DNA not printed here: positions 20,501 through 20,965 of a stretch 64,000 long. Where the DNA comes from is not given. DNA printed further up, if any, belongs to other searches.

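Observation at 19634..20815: Hidden 54-aa double-glycine-leader peptide gene with no cognate exporter nearby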

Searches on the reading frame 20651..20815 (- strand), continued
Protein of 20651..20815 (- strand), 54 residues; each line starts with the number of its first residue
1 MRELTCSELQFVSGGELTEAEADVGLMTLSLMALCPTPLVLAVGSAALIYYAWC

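Call 43: find_encoding_contigs(protein=P0124, flank=10000, max_places=3)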
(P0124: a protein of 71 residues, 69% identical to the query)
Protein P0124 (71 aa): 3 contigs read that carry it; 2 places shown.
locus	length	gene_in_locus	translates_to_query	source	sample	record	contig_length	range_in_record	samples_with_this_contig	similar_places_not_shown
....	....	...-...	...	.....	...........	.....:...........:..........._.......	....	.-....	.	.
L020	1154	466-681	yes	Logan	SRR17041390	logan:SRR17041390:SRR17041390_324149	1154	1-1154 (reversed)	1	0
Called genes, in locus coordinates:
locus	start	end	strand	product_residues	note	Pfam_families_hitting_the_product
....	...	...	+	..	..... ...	-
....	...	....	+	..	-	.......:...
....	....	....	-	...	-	?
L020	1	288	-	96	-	?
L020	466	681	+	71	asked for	-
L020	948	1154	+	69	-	?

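Call 44: find_encoding_contigs(protein=P0151, flank=10000, max_places=3)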
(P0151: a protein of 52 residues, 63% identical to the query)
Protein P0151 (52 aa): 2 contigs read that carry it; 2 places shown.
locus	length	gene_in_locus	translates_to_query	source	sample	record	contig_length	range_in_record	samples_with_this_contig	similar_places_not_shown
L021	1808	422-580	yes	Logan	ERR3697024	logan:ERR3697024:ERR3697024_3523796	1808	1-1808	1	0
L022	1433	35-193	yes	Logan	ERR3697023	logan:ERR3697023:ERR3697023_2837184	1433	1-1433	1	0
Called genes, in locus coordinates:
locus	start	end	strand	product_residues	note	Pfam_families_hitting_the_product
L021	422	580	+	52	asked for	-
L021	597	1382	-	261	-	PF13489:Methyltransf_23, PF08241:Methyltransf_11, PF08242:Methyltransf_12 (weak), PF13649:Methyltransf_25, PF13847:Methyltransf_31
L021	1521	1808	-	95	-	?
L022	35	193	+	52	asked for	-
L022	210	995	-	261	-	PF13489:Methyltransf_23, PF08241:Methyltransf_11, PF08242:Methyltransf_12 (weak), PF13649:Methyltransf_25, PF13847:Methyltransf_31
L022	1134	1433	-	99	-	?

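Call 46: search_protein_families(library=ncbifam, proteins=[L008:7643-9913:+, L008:1833-3092:-, L008:10245-11255:+, L008:3263-4738:+, L008:4735-6273:+, L008:6270-7646:+, L012:2757-2957:+, L012:2972-3265:+, L012:3319-5172:+, L008:935-1807:+], max_evalue=0.001)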
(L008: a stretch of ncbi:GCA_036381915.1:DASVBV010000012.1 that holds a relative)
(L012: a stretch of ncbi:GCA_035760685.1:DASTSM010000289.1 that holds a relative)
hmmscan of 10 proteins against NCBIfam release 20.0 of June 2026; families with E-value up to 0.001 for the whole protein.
L008:7643-9913:+ (756 aa): 186 families (the best 25 are shown)
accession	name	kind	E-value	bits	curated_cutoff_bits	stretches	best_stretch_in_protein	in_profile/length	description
TIGR03796.1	NHLM_micro_ABC1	equivalog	3e-149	498.4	853.3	1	14-703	1-692/710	NHLP family bacteriocin export ABC transporter peptidase/permease/ATPase subunit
TIGR01846.1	type_I_sec_HlyB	subfamily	3.6e-126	422.2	725.55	1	27-704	1-673/694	type I secretion system permease/ATPase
TIGR03375.1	type_I_sec_LssB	subfamily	2.9e-107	359.7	693.1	1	28-702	4-681/696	type I secretion system permease/ATPase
TIGR03797.1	NHLM_micro_ABC2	equivalog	3.9e-107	359.4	709.4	1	59-703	31-665/686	NHLP bacteriocin export ABC transporter permease/ATPase subunit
TIGR01193.1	bacteriocin_ABC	subfamily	1.3e-100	337.9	523.85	1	20-703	1-689/708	peptide cleavage/export ABC transporter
TIGR02204.1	MsbA_rel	hypoth_equivalog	1.5e-84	284.7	780.4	1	173-703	26-555/576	ABC transporter, permease/ATP-binding protein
TIGR01842.1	type_I_sec_PrtD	subfamily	3.5e-78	263.5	510.15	1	168-700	6-531/544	type I secretion system permease/ATPase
TIGR00958.1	3a01208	subfamily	2e-76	257.8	874.6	1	152-703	148-694/711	antigen peptide transporter 2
TIGR02203.1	MsbA_lipidA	equivalog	2.3e-73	247.6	602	1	173-703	15-549/572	lipid A export permease/ATP-binding protein MsbA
NF052233.1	CphA_assoc_ABC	equivalog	3e-68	230.9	880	1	204-703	226-723/766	cyanophycin metabolism-associated ABC transporter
NF045513.1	HepA_fam_ABC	equivalog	6.5e-65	219.7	725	1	216-703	103-589/610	heterocyst formation ABC transporter subunit HepA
TIGR02857.1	CydD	equivalog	1e-63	216.1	435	2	483-695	320-529/529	thiol reductant ABC exporter subunit CydD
NF010178.0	PRK13657.1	equivalog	1.7e-63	215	733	1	172-703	22-550/588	glucan ABC transporter ATP-binding protein/ permease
TIGR02868.1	CydC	equivalog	9.8e-60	202.7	329.05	1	245-663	90-508/530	thiol reductant ABC exporter subunit CydC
NF045998.1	cleave_ABC_plasm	equivalog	7.4e-53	179.8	500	1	20-659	2-635/673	Mbov_0121 family peptidase domain-containing ABC transporter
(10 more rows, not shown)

L008:1833-3092:- (419 aa): 13 families
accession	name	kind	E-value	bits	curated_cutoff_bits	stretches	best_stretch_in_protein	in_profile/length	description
TIGR01843.1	type_I_hlyD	subfamily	2.3e-41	142.2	208.65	2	122-410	128-415/422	HlyD family type I secretion periplasmic adaptor subunit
TIGR03794.1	NHLM_micro_HlyD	equivalog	6.5e-16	58.2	156.2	1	23-350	15-347/421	NHLP bacteriocin system secretion protein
TIGR00998.1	8a0101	subfamily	2.1e-12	46.7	390.8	1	68-340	43-282/334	EmrA/EmrK family multidrug efflux transporter periplasmic adaptor subunit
TIGR01730.1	RND_mfp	subfamily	8.4e-11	41.4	94.9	1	222-326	100-200/322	efflux RND transporter periplasmic adaptor subunit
TIGR00999.1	8a0102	subfamily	4.6e-09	35.8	319.3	1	208-320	43-152/271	CzcB/NccB family metal efflux transporter periplasmic adaptor subunit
NF007785.0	PRK10476.1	equivalog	3.3e-05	22.9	376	1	34-289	17-238/347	multidrug transporter subunit MdtN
TIGR02168.1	SMC_prok_B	equivalog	6.2e-05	20.9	567.35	1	48-256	643-844/1181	chromosome segregation protein SMC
NF006079.0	PRK08225.1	equivalog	0.00015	21.7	95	0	68-98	39-69/70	acetyl-CoA carboxylase biotin carboxyl carrier protein subunit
NF006761.0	PRK09282.1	domain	0.00017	20.2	402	0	67-99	521-553/591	pyruvate carboxylase subunit B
NF004309.0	PRK05704.1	equivalog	0.00048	19.6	449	0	63-223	41-199/408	2-oxoglutarate dehydrogenase complex dihydrolipoyllysine-residue succinyltransferase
NF004547.1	PRK05889.1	equivalog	0.00071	19.7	75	0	68-99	40-71/71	biotin/lipoyl-binding carrier protein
TIGR01347.1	sucB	equivalog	0.00071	18.9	378.65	0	64-224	40-196/404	dihydrolipoyllysine-residue succinyltransferase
TIGR01108.1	oadA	equivalog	0.0009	17.8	756.5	0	64-99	514-549/582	sodium-extruding oxaloacetate decarboxylase subunit alpha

L008:10245-11255:+ (336 aa): 3 families
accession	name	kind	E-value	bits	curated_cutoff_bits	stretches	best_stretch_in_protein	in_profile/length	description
TIGR03902.1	rhom_GG_sort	equivalog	2.1e-12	47.3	84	1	188-324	13-153/154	rhombosortase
TIGR04239.1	rhombo_GlpG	equivalog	7.1e-06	25.9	250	1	154-325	99-266/271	rhomboid family intramembrane serine protease GlpG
NF008155.0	PRK10907.1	equivalog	7.8e-05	22.1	335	1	161-324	104-265/276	rhomboid family intramembrane serine protease GlpG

L008:3263-4738:+ (491 aa): 9 families
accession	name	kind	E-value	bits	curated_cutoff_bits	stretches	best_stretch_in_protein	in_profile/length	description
NF033085.1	bla_class_C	equivalog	4e-08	32.4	415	1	23-197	9-180/356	class C beta-lactamase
NF045671.1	blaPNC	exception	1.2e-07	31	750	1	28-197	55-221/401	PNC family class C beta-lactamase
NF000423.2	blaSRT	exception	9.2e-07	28.4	860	1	21-184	27-186/378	SRT/SST family class C beta-lactamase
NF033575.1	blaRHO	exception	5.2e-06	25.6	825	1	25-126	35-137/380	RHO family class C beta-lactamase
NF050047.1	blaELC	exception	7.4e-06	25.1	840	1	18-198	80-257/434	ELC family class C beta-lactamase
NF038359.1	blaPRC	exception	2.3e-05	23.5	820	1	28-196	36-201/379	PRC family class C beta-lactamase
NF038069.1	blaIDC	exception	0.00015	20.8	850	1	32-188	52-205/395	IDC family class C beta-lactamase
NF038269.1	lipase_LipE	equivalog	0.00018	20.8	750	1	62-197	81-217/407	lipase LipE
NF040478.1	blaLAQ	exception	0.00063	18.8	850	1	20-197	29-203/380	LAQ family class C beta-lactamase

L008:4735-6273:+ (512 aa): 105 families (the best 25 are shown)
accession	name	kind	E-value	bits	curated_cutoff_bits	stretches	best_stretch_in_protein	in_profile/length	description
NF009071.0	PRK12406.1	subfamily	3.9e-127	424.8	701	2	157-506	156-501/510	acyl-CoA synthetase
NF038341.1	ligase_FadD4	exception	2.6e-121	405.5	850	1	19-504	15-501/506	fatty-acid--CoA ligase FadD4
NF009929.0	PRK13390.1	equivalog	5.3e-106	355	951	1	12-504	9-501/501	acyl-CoA synthetase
NF004837.0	PRK06187.1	subfamily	5.7e-96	321.9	476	1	12-510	20-525/531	long-chain-fatty-acid--CoA ligase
NF006182.0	PRK08316.1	subfamily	6.8e-75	252.5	663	1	7-509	18-519/523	fatty acyl-CoA synthetase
NF005676.0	PRK07470.1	equivalog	3.9e-67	227.1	774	1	10-510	30-532/544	acyl-CoA synthetase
NF002966.0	PRK03640.1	equivalog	1.7e-66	224.8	556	1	10-509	12-482/483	o-succinylbenzoate--CoA ligase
NF005801.1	PRK07656.1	equivalog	9.3e-66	222.5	657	1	9-504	10-500/500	FadD3 family acyl-CoA ligase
NF052580.1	Str24CoAsynCasG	equivalog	2.2e-65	221.1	750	1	41-504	80-547/548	steroid-24-oyl-CoA synthetase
NF005857.1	PRK07786.1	exception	3.7e-65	220.4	733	1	9-506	18-511/513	fatty-acid--CoA ligase FadD5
NF005307.0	PRK06839.1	equivalog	5.8e-65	219.8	748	1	8-505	10-491/496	o-succinylbenzoate--CoA ligase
NF004114.0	PRK05605.1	equivalog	1e-64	218.9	766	2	158-510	225-572/575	long-chain-fatty-acid--CoA ligase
NF004797.0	PRK06145.1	equivalog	1e-64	218.7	850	1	27-509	28-497/499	acyl-CoA synthetase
NF052269.1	Staph_lig_FadD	equivalog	1.2e-64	218.5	650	1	10-509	10-495/499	long-chain-fatty-acid--CoA ligase FadD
NF038344.1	bile_CoA_BaiB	exception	2.3e-64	217.6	650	1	149-503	152-497/504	bile acid--CoA ligase BaiB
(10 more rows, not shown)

L008:6270-7646:+ (458 aa): 31 families (the best 25 are shown)
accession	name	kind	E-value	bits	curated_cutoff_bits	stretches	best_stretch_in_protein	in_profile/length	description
TIGR00893.1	2A0114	subfamily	9.2e-36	123.6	395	1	45-217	3-174/399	D-galactonate transporter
TIGR00895.1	2A0115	subfamily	1.8e-24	86.4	418.55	1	35-215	16-195/398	aromatic acid/H+ symport family MFS transporter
TIGR00711.1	efflux_EmrB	subfamily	1.6e-20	73.4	230.2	1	40-213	6-178/485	DHA2 family efflux MFS transporter permease subunit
TIGR00881.1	2A0104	subfamily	1.5e-18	67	407.75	1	49-217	8-176/379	phosphoglycerate transporter protein PgtP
TIGR00880.1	2_A_01_02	superfamily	2.3e-17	63.4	131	1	80-212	6-138/141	multidrug resistance protein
NF002921.0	PRK03545.1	equivalog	1.6e-15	57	401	1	37-214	15-190/396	sugar transporter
NF000391.1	EmrB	exception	3.3e-13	49.1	925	1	43-206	18-180/501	multidrug efflux MFS transporter permease subunit EmrB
TIGR02332.1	HpaX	equivalog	1.6e-12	47.3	615.4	1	34-216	7-193/412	4-hydroxyphenylacetate permease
NF003024.0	PRK03893.1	subfamily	1.9e-12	46.8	604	1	51-214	36-197/497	sialate:H+ symport family MFS transporter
NF008586.0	PRK11551.1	equivalog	4.4e-12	45.7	410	1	50-437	29-388/406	3-(3-hydroxy-phenyl)propionate transporter MhpT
TIGR00894.1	2A0114euk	subfamily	2.3e-11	42.9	626.45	1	76-216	82-223/465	Na(+)-dependent inorganic phosphate cotransporter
NF038077.1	MFS_export_MxcK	equivalog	3.5e-11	42.7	525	1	40-213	15-187/405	myxochelin export MFS transporter MxcK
NF008963.0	PRK12307.1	equivalog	1.1e-10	41.3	637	1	55-214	37-194/426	MFS transporter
TIGR00891.1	2A0112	subfamily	2.5e-09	36.7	552.9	1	56-214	32-190/405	sialate:H+ symport family MFS transporter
TIGR00883.1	2A0106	subfamily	3.9e-09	36.1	443.45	1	92-396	55-373/400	metabolite/H+ symporter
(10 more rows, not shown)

L012:2757-2957:+ (66 aa): 0 families

L012:2972-3265:+ (97 aa): 4 families
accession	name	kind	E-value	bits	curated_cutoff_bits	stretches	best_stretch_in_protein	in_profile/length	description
NF002150.0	PRK00982.1-4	subfamily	3.8e-05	23.8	66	1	20-80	19-77/80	acyl carrier protein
NF040636.1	AcpM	exception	3.9e-05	23.6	146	1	17-83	16-80/93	meromycolate extension acyl carrier protein AcpM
NF002147.0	PRK00982.1-1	equivalog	0.00026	20.8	84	1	18-80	19-79/83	acyl carrier protein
TIGR00517.1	acyl_carrier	equivalog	0.00068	19.5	70.45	1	28-79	26-74/77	acyl carrier protein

L012:3319-5172:+ (617 aa): 6 families
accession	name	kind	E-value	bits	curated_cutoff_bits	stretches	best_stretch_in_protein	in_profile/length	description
NF011428.0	PRK14856.1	equivalog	3.5e-113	378.7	639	1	188-598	19-429/438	sodium/proton antiporter NhaA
TIGR00773.1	NhaA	equivalog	2e-108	362.7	254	1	192-595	7-373/374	Na+/H+ antiporter NhaA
NF007111.0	PRK09560.1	subfamily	6.8e-105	351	423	2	189-421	17-242/389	Na(+)/H(+) antiporter NhaA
NF007112.0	PRK09561.1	subfamily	2e-101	339.7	408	2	190-418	12-241/389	sodium/proton antiporter NhaA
NF011427.0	PRK14854.1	subfamily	2e-74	251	558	2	193-418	12-238/383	pH-dependent sodium/proton antiporter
NF041057.1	Rcas_1661_fam_Se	equivalog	2.5e-13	50.2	190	1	14-168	81-241/247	Rcas_1661 family thioredoxin-like (seleno)lipoprotein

L008:935-1807:+ (290 aa): 2 families
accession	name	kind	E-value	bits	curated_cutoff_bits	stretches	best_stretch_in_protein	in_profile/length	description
TIGR03317.2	CAF17_like_YgfZ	equivalog_domain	6.2e-27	94.2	49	1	167-269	3-108/113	CAF17-like 4Fe-4S cluster assembly/insertion protein YgfZ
NF007110.0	PRK09559.1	equivalog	4.4e-24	85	219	1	14-239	30-263/327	tRNA-modifying protein YgfZ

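Call 48: search_protein_families(library=ncbifam, alignment_id=A3, max_evalue=1)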
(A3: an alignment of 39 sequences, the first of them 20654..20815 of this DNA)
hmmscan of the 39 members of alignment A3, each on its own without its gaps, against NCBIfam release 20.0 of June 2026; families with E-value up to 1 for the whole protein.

A. member 1, window:20654-20815:- (54 aa): 1 family
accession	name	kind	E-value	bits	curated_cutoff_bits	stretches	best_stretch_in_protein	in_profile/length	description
NF033772.1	pheromone_VP1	equivalog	0.11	12.7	85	1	3-19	11-27/65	peptide pheromone VP1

B. families by the number of members that match (of 39 scanned): 18 families
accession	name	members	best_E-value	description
TIGR03949.1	bact_IIb_cerein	20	2e-05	class IIb bacteriocin, lactobin A/cerein 7B family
NF033772.1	pheromone_VP1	17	0.0053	peptide pheromone VP1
TIGR01847.1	bacteriocin_sig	12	0.011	bacteriocin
NF033456.1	RiPP_CCRG-2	7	0.0002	CCRG-2 family RiPP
NF052277.1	lmo0954_fam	5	0.019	lmo0954 family membrane protein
NF038167.1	cyan_ocin_like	4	0.044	CTB family bacteriocin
TIGR03893.1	lant_SP_1948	3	0.049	lichenicidin A2 family type 2 lantibiotic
TIGR03579.1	EF_0833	2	0.0025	conserved hypothetical protein EF_0833/AHA_3914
NF033215.1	BlpC_Streptocco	2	0.051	quorum-sensing system pheromone BlpC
TIGR04497.1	GRASP_targ_2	2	0.086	putative ATP-grasp target RiPP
NF040917.1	Mms6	2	0.11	magnetic particle specific iron-binding protein Mms6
NF033214.1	ComC_Streptocco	2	0.13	competence-stimulating peptide ComC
NF004525.0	PRK05870.1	1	0.012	enoyl-CoA hydratase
TIGR02033.1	D-hydantoinase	1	0.032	dihydropyrimidinase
NF003425.0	PRK04897.1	1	0.087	zinc metalloprotease HtpX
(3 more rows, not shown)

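Call 49: search_protein_families(library=pfam, alignment_id=A3, max_evalue=1)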
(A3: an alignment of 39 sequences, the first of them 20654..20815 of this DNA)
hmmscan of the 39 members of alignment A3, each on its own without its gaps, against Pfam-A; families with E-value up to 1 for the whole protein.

A. member 1, window:20654-20815:- (54 aa): 0 families

B. families by the number of members that match (of 39 scanned): 10 families
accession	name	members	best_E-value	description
PF17508.7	MccV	21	0.00071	Microcin V bacteriocin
PF10439.15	Bacteriocin_IIc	15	0.002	Bacteriocin class II with double-glycine leader peptide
PF02885.22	Glycos_trans_3N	2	0.013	Glycosyl transferase family, helical bundle domain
PF19151.5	Sublancin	2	0.056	Sublancin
PF03047.20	ComC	2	0.19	COMC family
PF00391.29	PEP-utilizers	1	0.041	PEP-utilising enzyme, mobile domain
PF04369.19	Lactococcin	1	0.1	Lactococcin-like family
PF13822.11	ACC_epsilon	1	0.18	Acyl-CoA carboxylase epsilon subunit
PF16013.10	DUF4781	1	0.23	Domain of unknown function (DUF4781)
PF25631.1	Inovirus_capsid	1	0.42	Inovirus capsid protein family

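Call 63: search_solved_structures(query=A5, max_evalue=10)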
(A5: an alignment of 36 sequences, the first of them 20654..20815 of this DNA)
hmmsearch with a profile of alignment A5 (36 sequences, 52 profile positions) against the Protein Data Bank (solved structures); distinct sequences matched with E-value up to 10: 3.
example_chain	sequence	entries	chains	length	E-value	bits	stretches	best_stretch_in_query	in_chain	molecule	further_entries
6lod_C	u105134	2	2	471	1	12.5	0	32-51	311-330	Polysulphide reductase NrfD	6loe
1yqt_A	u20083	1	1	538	1.5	12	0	6-24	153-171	RNase l inhibitor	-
5yv5_A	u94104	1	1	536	1.8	11.8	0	4-23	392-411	ATPase RIL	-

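Call 71: predict_structure(alignment_id=A5)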
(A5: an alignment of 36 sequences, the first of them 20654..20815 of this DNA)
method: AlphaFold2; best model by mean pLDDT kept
length: 54 residues; sequences in the alignment: 36
mean_pLDDT: 74.2   pTM: 0.33
mean pLDDT of the five models: 74.2, 73.7, 70.3, 68.5, 64.9
residues with pLDDT >= 90: 2; 70-90: 30; 50-70: 22; < 50: 0
segments of 3 or more residues with pLDDT < 50: none
pLDDT, mean of each block of 10 residues (from residue 1): 78 66 67 69 86 85
secondary structure, 60 per line:
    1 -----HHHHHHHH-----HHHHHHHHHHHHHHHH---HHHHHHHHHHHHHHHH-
elements in order: H6-13 H19-34 H38-53
